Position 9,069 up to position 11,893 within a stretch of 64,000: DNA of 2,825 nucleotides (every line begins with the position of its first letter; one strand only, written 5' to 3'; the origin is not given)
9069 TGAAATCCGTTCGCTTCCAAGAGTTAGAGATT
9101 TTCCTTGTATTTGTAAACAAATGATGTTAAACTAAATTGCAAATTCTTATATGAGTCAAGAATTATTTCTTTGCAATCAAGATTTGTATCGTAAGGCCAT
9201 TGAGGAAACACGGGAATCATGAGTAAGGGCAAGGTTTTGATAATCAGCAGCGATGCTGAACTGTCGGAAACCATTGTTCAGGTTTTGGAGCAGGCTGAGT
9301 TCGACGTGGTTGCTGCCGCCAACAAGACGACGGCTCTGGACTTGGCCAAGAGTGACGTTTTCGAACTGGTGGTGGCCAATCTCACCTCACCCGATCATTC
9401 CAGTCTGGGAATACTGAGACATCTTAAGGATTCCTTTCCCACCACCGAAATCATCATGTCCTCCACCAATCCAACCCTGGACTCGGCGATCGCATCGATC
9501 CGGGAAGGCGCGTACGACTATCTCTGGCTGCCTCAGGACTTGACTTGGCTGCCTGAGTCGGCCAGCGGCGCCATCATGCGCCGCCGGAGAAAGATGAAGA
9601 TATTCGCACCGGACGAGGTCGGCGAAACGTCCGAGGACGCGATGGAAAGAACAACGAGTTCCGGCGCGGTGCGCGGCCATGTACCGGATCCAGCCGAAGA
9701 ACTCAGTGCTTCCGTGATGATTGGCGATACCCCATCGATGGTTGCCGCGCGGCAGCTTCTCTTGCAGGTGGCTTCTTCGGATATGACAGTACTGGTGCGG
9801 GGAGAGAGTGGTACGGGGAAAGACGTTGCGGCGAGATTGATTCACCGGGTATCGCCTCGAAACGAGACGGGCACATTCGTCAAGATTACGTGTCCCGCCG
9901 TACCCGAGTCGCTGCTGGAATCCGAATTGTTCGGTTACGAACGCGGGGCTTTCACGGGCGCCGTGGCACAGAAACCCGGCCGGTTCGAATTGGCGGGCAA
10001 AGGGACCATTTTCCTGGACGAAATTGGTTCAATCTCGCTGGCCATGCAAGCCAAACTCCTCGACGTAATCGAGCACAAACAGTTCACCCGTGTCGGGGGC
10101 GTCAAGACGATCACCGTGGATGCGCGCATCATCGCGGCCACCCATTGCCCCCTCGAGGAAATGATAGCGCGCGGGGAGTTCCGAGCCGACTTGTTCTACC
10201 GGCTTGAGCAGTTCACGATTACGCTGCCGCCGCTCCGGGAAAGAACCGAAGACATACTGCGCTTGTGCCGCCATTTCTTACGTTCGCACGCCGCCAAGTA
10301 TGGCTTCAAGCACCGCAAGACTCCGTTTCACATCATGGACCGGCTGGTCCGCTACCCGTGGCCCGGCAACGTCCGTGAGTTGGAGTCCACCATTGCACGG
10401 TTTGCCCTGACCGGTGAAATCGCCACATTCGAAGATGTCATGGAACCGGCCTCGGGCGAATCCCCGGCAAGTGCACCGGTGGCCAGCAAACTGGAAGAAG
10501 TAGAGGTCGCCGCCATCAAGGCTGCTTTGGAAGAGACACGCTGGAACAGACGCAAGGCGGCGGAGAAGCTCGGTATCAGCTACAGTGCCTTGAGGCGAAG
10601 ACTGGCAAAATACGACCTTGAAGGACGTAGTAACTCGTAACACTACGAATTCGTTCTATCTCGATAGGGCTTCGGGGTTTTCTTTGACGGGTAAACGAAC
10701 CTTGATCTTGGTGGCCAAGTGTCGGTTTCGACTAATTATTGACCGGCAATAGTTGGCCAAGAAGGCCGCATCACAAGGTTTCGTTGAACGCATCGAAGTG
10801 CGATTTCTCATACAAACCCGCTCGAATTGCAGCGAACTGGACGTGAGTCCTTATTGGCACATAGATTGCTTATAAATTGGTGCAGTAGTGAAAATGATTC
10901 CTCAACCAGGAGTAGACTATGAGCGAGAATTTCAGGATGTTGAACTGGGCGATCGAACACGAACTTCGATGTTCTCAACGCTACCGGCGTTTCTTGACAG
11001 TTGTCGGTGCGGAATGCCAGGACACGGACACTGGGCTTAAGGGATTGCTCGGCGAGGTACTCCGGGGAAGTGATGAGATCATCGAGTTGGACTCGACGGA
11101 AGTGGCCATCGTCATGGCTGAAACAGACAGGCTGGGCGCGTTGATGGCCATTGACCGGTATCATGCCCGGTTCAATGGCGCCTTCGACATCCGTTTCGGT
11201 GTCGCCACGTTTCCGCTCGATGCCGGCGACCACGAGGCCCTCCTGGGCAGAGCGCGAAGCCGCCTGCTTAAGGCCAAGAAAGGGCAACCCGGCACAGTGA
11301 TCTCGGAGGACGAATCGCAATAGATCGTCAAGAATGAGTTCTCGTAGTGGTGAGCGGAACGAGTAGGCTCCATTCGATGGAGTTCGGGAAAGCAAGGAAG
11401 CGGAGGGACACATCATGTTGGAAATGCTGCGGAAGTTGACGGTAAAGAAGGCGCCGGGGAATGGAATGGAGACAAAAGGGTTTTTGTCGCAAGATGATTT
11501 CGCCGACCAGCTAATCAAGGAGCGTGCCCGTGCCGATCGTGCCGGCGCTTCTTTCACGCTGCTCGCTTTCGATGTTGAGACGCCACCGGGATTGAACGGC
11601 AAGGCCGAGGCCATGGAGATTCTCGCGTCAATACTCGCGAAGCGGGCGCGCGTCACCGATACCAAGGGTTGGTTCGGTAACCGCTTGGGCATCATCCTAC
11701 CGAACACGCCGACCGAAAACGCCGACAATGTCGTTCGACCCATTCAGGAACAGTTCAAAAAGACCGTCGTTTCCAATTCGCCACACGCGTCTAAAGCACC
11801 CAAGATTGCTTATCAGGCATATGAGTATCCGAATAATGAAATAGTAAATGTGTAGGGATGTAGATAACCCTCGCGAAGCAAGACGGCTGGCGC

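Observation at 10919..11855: Twin stand-alone degenerate GGDEF proteins keeping a correctly spaced RxxD I-site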

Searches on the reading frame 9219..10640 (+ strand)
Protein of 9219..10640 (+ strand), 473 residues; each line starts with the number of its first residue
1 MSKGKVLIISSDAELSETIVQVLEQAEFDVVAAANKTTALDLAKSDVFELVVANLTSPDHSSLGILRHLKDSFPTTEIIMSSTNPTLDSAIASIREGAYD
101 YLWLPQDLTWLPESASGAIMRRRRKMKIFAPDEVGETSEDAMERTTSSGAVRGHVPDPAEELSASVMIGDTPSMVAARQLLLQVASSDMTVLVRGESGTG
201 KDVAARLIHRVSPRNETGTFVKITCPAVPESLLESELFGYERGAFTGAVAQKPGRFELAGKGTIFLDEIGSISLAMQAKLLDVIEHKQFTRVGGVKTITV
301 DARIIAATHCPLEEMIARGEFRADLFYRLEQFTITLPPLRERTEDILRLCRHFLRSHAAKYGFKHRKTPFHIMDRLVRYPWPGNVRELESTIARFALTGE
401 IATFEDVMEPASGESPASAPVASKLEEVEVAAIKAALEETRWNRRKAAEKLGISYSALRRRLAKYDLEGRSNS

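Call 3: search_protein_families(library=pfam, proteins=[window:9219-10640:+], max_evalue=1)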
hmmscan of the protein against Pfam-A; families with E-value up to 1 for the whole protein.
window:9219-10640:+ (473 aa): 24 families
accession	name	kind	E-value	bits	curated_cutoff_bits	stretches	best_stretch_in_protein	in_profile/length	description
PF00158.32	Sigma54_activat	-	1.6e-63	213.8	20.2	1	167-334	1-167/168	Sigma-54 interaction domain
PF25601.1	AAA_lid_14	-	4.2e-16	59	27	1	340-398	1-59/87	AAA+ ATPase lid domain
PF02954.25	HTH_8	-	2.7e-15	56.2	22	1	425-465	2-42/42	Bacterial regulatory protein, Fis family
PF14532.12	Sigma54_activ_2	-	5e-14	53.2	25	1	168-339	1-138/138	Sigma-54 interaction domain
PF00072.30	Response_reg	-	4.3e-10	40.2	30.2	1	6-105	1-100/111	Response regulator receiver domain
PF18024.7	HTH_50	-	1.8e-05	24.8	27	1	425-467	8-49/50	Helix-turn-helix domain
PF13518.12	HTH_28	-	0.00014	22.3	25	1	432-470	5-41/52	Helix-turn-helix domain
PF07728.20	AAA_5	-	0.0002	21.8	22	1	191-308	2-121/139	AAA domain (dynein-related subfamily)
PF13565.12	HTH_32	-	0.00022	22.2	33.7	1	393-462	7-73/73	Homeodomain-like domain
PF01078.27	Mg_chelatase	-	0.00025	21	20.3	1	247-303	93-149/207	Magnesium chelatase, subunit ChlI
PF13384.12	HTH_23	-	0.00042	20.5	24.6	1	431-469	9-45/50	Homeodomain-like domain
PF13556.12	HTH_30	-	0.014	15.7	27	1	439-464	10-35/59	PucR C-terminal helix-turn-helix domain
PF00126.33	HTH_1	-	0.019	15.4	26.6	1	444-464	16-36/60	Bacterial regulatory helix-turn-helix protein, lysR family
PF00493.29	MCM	-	0.02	14.5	23.3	1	187-308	56-171/224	MCM P-loop domain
PF13191.12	AAA_16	-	0.022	15.7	32.6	1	179-228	14-63/167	AAA ATPase domain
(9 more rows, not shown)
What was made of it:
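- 9219..10640 (+): Sigma-54 enhancer-binding response regulator (REC, AAA+ Sigma54_activat, HTH_8). It is the likely activator of the promoter in front of ORF1. Pfam Sigma54_activat E = 1.6e-63, Response_reg, HTH_8 (call 3).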

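Call 4: search_protein_families(library=ncbifam, proteins=[window:9219-10640:+], max_evalue=1)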
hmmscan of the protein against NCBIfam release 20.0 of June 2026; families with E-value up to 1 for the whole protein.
window:9219-10640:+ (473 aa): 97 families (the best 25 are shown)
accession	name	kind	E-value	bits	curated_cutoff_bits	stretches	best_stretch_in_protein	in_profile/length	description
TIGR01818.1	ntrC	equivalog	6e-100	335.2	558.6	3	155-397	123-365/463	nitrogen regulation protein NR(I)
TIGR01817.1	nifA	equivalog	1.7e-94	317.5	528.85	1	153-398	184-427/534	nif-specific transcriptional activator NifA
NF008469.0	PRK11361.1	equivalog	9.5e-94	314.7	714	1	4-468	5-457/461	acetoacetate metabolism transcriptional regulator AtoC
TIGR02915.1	PEP_resp_reg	equivalog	4.1e-91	306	502.6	2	164-467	138-444/445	PEP-CTERM-box response regulator transcription factor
NF041552.1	TF_PrdR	equivalog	9.9e-89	298.2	795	1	163-466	265-577/577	sigma-54 dependent transcriptional regulator PrdR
NF007689.0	PRK10365.1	equivalog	2.8e-84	283.5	760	2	132-462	111-439/441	sigma-54-dependent response regulator transcription factor ZraR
NF003451.0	PRK05022.1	equivalog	8.1e-84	282.2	476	1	160-460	185-503/512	nitric oxide reductase transcriptional regulator NorR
TIGR02329.1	propionate_PrpR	equivalog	2.6e-83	280.4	499.2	1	165-463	212-525/526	propionate catabolism operon regulatory protein PrpR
NF038308.1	RNA_repair_RtcR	equivalog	4.1e-82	276.7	650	1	160-465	175-516/530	RNA repair transcriptional activator RtcR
NF050807.1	TransRegFlbDCaul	equivalog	1.1e-81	275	750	1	166-469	119-442/454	sigma-54-dependent transcriptional regulator FlbD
NF008176.1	PRK10923.1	equivalog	1.1e-81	274.8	620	1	1-393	1-365/469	nitrogen regulation protein NR(I)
NF011953.0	PRK15424.1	equivalog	5.8e-81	272.7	703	1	129-464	180-533/538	propionate catabolism operon regulatory protein PrpR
TIGR02974.1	phageshock_pspF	equivalog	2.6e-79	266.9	443.55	2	167-395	1-229/336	phage shock protein operon transcriptional activator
NF049963.1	RespRegFlgRCampy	domain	1.9e-76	257.7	750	1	8-467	5-429/429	fla regulon two-component system response regulator FlgR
NF041946.1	LuxO_transreg_Vib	equivalog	2.1e-73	247.7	800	1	23-394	16-361/463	quorum-sensing sigma-54 dependent transcriptional regulator LuxO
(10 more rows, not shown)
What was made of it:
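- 9219..10640 (+): NCBIfam NtrC-like and PEP-CTERM-box regulator-like, below the equivalog cut-offs (call 4).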

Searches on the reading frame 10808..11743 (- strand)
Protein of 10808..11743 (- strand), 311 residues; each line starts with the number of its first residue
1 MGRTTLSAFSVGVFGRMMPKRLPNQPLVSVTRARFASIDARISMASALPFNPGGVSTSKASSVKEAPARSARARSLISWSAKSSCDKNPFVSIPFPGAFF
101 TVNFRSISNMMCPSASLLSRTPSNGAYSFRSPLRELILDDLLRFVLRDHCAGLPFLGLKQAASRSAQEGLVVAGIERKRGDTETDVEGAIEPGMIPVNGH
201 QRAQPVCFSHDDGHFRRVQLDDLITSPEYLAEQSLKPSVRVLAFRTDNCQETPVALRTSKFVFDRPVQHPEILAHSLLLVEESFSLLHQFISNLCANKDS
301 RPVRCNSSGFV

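Call 3: search_protein_families(library=pfam, proteins=[window:10808-11743:-], max_evalue=1)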
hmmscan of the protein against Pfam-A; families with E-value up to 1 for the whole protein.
window:10808-11743:- (311 aa): 0 families

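Call 4: search_protein_families(library=ncbifam, proteins=[window:10808-11743:-], max_evalue=1)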
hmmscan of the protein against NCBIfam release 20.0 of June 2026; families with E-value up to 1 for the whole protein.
window:10808-11743:- (311 aa): 1 family
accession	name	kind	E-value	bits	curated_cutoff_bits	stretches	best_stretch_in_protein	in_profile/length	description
TIGR04251.1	SCM_rSAM_ScmF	equivalog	0.21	10.9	400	1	226-310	24-108/353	SynChlorMet cassette radical SAM/SPASM protein ScmF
